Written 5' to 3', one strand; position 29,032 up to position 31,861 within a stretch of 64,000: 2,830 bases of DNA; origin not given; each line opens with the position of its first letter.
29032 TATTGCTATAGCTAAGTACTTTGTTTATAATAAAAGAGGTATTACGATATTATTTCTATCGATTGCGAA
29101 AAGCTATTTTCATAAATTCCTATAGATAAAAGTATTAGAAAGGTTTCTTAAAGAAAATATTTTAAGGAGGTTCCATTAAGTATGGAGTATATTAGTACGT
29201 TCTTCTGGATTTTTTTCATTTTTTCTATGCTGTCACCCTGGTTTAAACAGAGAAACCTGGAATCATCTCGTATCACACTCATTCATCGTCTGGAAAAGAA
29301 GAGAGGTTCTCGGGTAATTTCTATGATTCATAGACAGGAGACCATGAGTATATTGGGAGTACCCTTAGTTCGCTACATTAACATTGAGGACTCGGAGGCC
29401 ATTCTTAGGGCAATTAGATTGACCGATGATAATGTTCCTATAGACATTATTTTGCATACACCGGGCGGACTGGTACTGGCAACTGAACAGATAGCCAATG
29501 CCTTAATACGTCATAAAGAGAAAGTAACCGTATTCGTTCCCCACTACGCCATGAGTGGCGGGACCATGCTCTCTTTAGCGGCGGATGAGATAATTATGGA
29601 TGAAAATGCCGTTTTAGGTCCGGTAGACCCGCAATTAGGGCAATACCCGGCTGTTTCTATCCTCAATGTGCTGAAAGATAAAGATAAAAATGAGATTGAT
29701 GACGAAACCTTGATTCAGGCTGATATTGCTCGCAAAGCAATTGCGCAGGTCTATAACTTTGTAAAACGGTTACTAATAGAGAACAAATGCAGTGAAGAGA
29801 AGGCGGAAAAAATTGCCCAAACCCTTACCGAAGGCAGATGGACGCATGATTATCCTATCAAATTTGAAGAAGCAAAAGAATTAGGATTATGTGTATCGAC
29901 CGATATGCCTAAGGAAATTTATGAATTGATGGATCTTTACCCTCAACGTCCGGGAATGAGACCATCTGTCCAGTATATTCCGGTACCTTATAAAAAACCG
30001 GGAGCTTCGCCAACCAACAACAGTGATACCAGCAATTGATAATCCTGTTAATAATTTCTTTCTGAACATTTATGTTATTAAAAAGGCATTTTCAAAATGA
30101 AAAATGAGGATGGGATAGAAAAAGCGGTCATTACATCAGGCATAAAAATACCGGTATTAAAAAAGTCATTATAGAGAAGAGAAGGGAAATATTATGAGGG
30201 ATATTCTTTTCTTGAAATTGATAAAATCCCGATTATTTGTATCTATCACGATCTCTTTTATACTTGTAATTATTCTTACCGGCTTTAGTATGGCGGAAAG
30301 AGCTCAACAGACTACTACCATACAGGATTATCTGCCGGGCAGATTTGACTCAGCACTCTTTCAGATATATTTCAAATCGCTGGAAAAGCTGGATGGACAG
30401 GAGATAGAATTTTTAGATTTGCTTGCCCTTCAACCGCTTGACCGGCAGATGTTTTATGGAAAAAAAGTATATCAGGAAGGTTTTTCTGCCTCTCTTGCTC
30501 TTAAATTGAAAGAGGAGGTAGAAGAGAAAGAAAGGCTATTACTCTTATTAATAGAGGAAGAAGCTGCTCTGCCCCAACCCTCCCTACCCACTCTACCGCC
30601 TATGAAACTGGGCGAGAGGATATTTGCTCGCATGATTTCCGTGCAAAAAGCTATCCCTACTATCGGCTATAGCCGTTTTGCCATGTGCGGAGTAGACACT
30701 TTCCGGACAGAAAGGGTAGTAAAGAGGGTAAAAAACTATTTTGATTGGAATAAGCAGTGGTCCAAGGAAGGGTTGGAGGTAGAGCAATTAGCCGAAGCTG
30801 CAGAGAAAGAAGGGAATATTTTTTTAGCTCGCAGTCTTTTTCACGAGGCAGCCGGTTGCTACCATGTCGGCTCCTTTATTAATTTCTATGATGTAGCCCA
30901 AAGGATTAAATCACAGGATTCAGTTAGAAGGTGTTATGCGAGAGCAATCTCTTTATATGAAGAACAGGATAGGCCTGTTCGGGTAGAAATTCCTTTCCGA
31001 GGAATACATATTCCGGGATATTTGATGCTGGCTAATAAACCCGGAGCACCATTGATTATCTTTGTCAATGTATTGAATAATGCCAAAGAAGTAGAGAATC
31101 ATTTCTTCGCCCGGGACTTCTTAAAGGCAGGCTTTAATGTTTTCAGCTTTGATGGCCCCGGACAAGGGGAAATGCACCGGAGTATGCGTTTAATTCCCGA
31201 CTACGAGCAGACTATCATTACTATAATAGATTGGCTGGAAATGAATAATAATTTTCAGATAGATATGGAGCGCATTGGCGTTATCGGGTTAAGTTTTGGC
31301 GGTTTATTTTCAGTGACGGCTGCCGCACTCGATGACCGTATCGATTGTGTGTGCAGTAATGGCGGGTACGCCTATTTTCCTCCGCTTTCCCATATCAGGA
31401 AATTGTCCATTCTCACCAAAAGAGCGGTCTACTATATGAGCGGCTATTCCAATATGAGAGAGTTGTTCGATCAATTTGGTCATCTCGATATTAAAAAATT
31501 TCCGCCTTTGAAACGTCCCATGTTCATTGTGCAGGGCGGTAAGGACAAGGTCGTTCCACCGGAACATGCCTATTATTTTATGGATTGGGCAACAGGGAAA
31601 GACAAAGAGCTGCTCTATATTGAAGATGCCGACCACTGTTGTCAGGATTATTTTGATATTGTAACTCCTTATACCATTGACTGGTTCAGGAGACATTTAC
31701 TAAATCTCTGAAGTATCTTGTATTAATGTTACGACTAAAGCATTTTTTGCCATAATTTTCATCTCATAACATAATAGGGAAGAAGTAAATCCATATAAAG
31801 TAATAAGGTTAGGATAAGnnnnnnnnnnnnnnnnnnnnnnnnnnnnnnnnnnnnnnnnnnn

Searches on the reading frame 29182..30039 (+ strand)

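Call 26: search_protein_families(library=pfam, proteins=[window:29182-30039:+])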
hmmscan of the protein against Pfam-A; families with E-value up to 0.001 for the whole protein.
window:29182-30039:+ (285 aa): 5 families
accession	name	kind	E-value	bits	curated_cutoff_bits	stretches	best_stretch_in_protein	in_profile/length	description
PF01972.22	SDH_protease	-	8.3e-124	412.7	31.3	1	4-274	11-280/286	ClpP-like SDH-type serine proteinase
PF25145.1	NfeD1b_N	-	1.2e-11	44.9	40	1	74-147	19-94/189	NfeD1b, N-terminal domain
PF00574.28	CLP_protease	-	3.1e-05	24.4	20.2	1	75-136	37-98/182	Clp protease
PF00378.25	ECH_1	-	0.00015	21.6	27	1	118-165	94-141/251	Enoyl-CoA hydratase/isomerase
PF01343.23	Peptidase_S49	-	0.00051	20.5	24.9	1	110-146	4-40/154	Peptidase family S49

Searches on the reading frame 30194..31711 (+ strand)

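Call 26: search_protein_families(library=pfam, proteins=[window:30194-31711:+])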
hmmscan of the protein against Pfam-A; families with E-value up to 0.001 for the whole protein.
window:30194-31711:+ (505 aa): 10 families
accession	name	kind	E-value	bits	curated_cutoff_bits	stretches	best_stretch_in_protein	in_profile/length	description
PF00561.26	Abhydrolase_1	-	2.5e-12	47.4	25.8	2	294-394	9-105/245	alpha/beta hydrolase fold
PF12146.15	Hydrolase_4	-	3.9e-10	39.9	27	1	438-482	189-233/239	Serine aminopeptidase, S33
PF00326.27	Peptidase_S9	-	1.3e-09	38.3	22.6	1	347-484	51-190/213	Prolyl oligopeptidase family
PF05448.18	AXE1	-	7e-07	28.7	21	1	352-481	169-303/321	Acetyl xylan esterase (AXE1)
PF20434.5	BD-FAE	-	1.6e-06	28.2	26.8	0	286-383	14-115/215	BD-FAE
PF02129.25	Peptidase_S15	-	2e-05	24.8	23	1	299-387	37-124/262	X-Pro dipeptidyl-peptidase (S15 family)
PF12740.14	PETase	-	3.9e-05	23.6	28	0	434-502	162-233/263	PET hydrolase-like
PF22244.2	GCE_fung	-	5.8e-05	23.5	27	1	343-384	89-130/231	Glucuronyl esterase, fungi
PF12697.13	Abhydrolase_6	-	7.2e-05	24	26.3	0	307-482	21-205/217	Alpha/beta hydrolase family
PF06500.17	FrsA-like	-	0.00039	19.8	22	1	184-390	96-297/414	Esterase FrsA-like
